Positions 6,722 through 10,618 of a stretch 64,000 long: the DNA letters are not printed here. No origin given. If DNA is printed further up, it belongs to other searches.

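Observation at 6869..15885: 2598-aa giant protein gene translationally coupled to two small upstream ORFs and a Wzz-like gene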

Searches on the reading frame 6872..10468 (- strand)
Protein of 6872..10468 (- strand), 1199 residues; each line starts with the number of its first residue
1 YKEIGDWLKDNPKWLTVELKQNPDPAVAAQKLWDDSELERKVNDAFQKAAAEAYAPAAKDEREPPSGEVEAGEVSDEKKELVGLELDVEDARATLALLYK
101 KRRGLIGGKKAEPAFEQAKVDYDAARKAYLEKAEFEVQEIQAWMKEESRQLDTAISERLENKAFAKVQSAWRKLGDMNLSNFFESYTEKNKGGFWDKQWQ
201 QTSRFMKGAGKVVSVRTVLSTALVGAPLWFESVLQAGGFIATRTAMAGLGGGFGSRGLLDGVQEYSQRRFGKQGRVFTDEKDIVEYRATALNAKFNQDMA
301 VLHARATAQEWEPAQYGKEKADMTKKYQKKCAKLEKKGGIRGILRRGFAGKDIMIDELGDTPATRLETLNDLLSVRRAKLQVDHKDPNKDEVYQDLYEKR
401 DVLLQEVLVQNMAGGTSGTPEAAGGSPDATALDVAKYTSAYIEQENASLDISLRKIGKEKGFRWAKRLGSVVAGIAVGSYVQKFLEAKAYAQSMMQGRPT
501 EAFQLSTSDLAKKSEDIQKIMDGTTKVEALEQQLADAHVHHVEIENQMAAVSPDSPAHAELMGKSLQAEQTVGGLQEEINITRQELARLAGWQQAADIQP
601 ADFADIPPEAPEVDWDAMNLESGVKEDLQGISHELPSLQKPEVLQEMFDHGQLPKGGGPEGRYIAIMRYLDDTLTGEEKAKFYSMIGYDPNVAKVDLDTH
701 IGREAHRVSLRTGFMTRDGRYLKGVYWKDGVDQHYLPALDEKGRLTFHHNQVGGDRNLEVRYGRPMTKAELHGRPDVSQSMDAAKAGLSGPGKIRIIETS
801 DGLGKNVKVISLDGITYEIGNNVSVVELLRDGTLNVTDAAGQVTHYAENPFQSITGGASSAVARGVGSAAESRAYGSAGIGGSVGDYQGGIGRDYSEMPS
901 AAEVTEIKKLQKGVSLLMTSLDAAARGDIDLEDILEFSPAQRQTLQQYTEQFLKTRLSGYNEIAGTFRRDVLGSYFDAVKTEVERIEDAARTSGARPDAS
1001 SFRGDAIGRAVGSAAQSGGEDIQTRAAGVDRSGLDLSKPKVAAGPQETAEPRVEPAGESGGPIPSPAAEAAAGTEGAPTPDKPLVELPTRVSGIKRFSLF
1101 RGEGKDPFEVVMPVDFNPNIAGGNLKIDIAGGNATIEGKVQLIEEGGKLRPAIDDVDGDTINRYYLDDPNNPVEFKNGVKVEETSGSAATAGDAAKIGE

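Call 35: search_protein_representatives(protein=window:6872-10468:-)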
Query: 1199 residues. Proteins with E-value up to 0.001 (for the whole library): 15; up to 1e-10: 11; up to 1e-30: 2. The best 15 are listed.
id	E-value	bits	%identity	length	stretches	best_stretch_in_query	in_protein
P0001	0.0e+00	1992.0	100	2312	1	1-892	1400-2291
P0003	6.8e-46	173.5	31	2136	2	610-775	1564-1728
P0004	1.8e-18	82.7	37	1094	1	605-762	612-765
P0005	1.2e-16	76.7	30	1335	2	50-266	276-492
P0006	1.4e-16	76.4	31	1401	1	36-499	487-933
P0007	2.3e-15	72.4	34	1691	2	114-327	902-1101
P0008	5.7e-15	71.1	32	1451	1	47-481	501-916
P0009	3.0e-13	65.4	30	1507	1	102-482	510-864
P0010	1.7e-12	62.9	32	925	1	109-485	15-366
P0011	2.6e-12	62.3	31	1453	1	97-500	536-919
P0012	1.0e-10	57.0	36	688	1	108-265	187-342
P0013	8.7e-09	50.6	28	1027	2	35-281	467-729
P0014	4.7e-05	38.3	39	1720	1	673-774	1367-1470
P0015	3.1e-04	35.6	30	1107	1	62-284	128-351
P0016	3.7e-04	35.3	27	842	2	61-279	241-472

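Call 41: find_encoding_contigs(protein=P0003, flank=10000, max_places=3)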
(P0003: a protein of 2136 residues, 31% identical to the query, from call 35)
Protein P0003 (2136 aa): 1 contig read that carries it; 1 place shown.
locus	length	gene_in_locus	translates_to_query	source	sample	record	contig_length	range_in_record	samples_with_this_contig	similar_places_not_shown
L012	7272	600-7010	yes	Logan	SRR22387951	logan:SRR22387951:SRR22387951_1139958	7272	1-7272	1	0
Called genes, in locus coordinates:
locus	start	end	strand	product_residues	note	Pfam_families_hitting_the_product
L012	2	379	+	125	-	?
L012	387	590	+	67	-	-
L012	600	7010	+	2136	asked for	-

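Call 45: find_encoding_contigs(protein=P0006, flank=8000, max_places=2)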
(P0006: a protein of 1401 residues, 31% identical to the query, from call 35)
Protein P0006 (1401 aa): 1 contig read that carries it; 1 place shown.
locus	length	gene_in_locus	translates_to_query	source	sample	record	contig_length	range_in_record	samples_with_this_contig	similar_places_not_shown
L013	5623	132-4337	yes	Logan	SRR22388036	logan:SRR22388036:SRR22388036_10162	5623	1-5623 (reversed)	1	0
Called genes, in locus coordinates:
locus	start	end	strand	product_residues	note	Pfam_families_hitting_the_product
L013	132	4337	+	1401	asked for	-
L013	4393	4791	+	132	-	-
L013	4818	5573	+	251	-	PF01386:Ribosomal_L25p, PF14693:Ribosomal_TL5_C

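Call 46: find_encoding_contigs(protein=P0008, flank=8000, max_places=2)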
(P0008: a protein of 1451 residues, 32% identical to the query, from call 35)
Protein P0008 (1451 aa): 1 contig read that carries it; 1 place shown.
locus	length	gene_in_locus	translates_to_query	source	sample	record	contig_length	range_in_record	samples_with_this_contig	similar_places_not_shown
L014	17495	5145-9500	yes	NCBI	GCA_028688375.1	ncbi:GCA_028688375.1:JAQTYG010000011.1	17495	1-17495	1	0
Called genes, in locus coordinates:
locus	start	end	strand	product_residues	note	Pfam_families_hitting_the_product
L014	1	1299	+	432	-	PF13304:AAA_21 (faint), PF02463:SMC_N (faint), PF00005:ABC_tran (faint)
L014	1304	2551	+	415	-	PF01541:GIY-YIG, PF27096:UvrC_M, PF02151:UVR, PF08459:UvrC_RNaseH_dom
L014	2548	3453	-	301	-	-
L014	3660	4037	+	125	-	PF18936:DUF5684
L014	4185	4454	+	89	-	PF18905:DUF5661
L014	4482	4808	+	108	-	PF18908:DUF5663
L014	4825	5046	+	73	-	-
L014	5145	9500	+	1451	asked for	-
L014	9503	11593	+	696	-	PF09826:Beta_propel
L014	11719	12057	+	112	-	-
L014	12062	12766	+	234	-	PF01386:Ribosomal_L25p, PF14693:Ribosomal_TL5_C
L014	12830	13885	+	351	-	PF11258:DUF3048, PF17479:DUF3048_C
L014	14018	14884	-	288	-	PF06325:PrmA (weak), PF05175:MTS (weak), PF13847:Methyltransf_31 (weak), PF13649:Methyltransf_25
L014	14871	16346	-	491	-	PF13231:PMT_2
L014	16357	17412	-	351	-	PF03462:PCRF, PF00472:RF-1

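Call 47: find_encoding_contigs(protein=P0004, flank=8000, max_places=2)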
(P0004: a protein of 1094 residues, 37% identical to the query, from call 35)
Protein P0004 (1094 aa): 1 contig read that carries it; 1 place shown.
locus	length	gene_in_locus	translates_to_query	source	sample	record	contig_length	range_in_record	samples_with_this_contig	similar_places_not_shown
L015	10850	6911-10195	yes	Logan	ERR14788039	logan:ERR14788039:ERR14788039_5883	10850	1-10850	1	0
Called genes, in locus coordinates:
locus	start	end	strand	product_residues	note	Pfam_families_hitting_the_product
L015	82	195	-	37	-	-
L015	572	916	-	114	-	PF00453:Ribosomal_L20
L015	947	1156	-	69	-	-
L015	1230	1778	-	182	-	PF05198:IF3_N, PF00707:IF3_C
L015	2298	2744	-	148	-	PF01668:SmpB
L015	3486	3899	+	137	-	PF01594:AI-2E_transport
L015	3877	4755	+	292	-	-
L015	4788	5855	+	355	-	PF13180:PDZ_2 (faint), PF17820:PDZ_6 (faint)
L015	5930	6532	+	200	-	PF02706:Wzz (weak)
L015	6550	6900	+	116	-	PF18908:DUF5663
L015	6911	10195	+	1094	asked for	PF21724:DUF6861 (faint)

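Call 48: search_protein_families(library=pfam, proteins=[P0004, P0005, P0007, P0013, P0014, P0015, P0016], max_evalue=0.01)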
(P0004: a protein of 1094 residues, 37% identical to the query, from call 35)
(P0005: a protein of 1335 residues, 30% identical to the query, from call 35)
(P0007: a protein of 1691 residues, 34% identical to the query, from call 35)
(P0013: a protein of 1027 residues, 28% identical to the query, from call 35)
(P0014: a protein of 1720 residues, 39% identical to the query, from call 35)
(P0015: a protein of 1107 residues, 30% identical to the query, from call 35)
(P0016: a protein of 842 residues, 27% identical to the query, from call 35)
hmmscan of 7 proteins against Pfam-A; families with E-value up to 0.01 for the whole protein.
P0004 (1094 aa): 2 families
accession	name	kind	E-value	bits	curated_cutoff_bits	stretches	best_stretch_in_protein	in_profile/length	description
PF21724.2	DUF6861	-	8e-05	22.6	28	1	138-185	31-78/194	Family of unknown function (DUF6861)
PF01925.25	TauE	-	0.0043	17.2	32.6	0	377-419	176-218/237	Sulfite exporter TauE/SafE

P0005 (1335 aa): 2 families
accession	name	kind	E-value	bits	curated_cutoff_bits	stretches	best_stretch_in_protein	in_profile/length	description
PF21188.2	BRR2_plug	-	0.0014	19.4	25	1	149-191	18-60/69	Pre-mRNA-splicing helicase BRR2 plug domain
PF21256.2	TetR_C_5-like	-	0.0085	16.6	27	0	4-78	41-111/127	Tetracyclin repressor-like, C-terminal domain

P0007 (1691 aa): 0 families

P0013 (1027 aa): 1 family
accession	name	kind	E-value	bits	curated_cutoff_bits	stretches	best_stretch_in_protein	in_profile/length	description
PF13672.11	PP2C_2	-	0.00016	21.7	24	1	172-359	7-182/209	Protein phosphatase 2C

P0014 (1720 aa): 1 family
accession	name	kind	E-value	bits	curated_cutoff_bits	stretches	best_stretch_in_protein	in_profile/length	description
PF17929.6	TetR_C_34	-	0.0067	17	26.3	0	892-945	49-101/120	Tetracyclin repressor-like, C-terminal domain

P0015 (1107 aa): 0 families

P0016 (842 aa): 1 family
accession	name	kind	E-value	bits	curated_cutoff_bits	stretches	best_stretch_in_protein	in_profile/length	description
PF00481.26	PP2C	-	1.6e-05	25.2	20.3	1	116-172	190-251/255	Protein phosphatase 2C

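Call 62: find_encoding_contigs(protein=P0014, flank=8000, max_places=2)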
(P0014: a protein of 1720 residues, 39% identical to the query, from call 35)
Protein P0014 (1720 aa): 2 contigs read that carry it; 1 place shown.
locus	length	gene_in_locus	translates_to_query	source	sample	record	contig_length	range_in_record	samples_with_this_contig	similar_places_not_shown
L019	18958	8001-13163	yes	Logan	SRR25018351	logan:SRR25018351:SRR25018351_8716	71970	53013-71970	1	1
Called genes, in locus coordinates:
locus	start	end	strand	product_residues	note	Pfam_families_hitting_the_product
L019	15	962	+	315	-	PF04389:Peptidase_M28 (weak)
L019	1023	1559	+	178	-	PF09990:DUF2231 (faint)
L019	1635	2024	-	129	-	-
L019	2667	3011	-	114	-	PF00453:Ribosomal_L20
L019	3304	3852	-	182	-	PF05198:IF3_N, PF00707:IF3_C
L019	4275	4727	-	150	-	PF01668:SmpB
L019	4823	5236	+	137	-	-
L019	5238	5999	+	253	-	-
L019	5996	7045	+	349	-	-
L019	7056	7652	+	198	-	-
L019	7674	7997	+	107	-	-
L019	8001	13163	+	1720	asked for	-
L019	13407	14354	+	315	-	-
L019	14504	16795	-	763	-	-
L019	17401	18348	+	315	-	-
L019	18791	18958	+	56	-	?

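Call 63: find_encoding_contigs(protein=P0007, flank=8000, max_places=2)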
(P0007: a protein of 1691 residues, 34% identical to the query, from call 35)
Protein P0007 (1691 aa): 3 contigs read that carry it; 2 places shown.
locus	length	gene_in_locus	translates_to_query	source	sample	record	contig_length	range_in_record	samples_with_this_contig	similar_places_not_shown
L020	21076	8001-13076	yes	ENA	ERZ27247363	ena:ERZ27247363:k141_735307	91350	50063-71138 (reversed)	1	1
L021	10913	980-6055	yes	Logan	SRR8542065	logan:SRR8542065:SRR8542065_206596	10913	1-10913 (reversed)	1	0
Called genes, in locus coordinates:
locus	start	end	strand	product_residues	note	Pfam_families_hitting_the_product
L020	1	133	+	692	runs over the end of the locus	PF04851:ResIII, PF17757:UvrB_inter, PF27431:UvrB_3rd, PF00271:Helicase_C, PF12344:UvrB, PF02151:UVR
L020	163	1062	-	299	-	-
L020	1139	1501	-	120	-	-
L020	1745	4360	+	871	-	PF00005:ABC_tran (faint), PF02463:SMC_N (faint), PF03193:RsgA_GTPase (faint), PF13175:AAA_15 (faint), PF13191:AAA_16 (faint), PF13304:AAA_21 (faint), PF13555:AAA_29 (faint), PF17760:UvrA_inter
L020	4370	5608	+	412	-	PF01541:GIY-YIG, PF27096:UvrC_M, PF02151:UVR, PF08459:UvrC_RNaseH_dom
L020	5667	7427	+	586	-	PF05226:CHASE2, PF00211:Guanylate_cyc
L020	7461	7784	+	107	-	PF18908:DUF5663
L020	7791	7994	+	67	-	-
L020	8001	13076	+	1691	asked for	-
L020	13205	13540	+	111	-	-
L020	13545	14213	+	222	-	PF01386:Ribosomal_L25p, PF14693:Ribosomal_TL5_C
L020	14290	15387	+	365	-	PF11258:DUF3048, PF17479:DUF3048_C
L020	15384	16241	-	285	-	PF17827:PrmC_N, PF06325:PrmA (weak), PF05175:MTS, PF13847:Methyltransf_31 (weak), PF02390:Methyltransf_4 (weak), PF08242:Methyltransf_12 (faint), PF13649:Methyltransf_25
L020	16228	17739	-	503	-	PF13231:PMT_2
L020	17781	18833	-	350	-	PF03462:PCRF, PF00472:RF-1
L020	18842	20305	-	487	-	PF13328:HD_4, PF01966:HD (weak), PF04607:RelA_SpoT, PF02824:TGS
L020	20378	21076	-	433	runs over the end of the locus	-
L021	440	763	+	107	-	PF18908:DUF5663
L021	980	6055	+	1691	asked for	-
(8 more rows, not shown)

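Call 64: find_encoding_contigs(protein=P0005, flank=8000, max_places=2)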
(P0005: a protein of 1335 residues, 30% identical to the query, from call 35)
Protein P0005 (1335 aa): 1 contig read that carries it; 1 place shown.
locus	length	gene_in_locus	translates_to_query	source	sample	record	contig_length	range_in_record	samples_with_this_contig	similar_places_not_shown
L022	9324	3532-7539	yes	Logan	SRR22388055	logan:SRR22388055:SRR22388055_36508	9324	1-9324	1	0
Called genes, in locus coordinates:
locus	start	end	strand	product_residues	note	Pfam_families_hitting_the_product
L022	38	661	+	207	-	-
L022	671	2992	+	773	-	-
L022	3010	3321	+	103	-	PF18908:DUF5663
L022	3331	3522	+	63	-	-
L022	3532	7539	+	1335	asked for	-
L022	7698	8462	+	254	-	-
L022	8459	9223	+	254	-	-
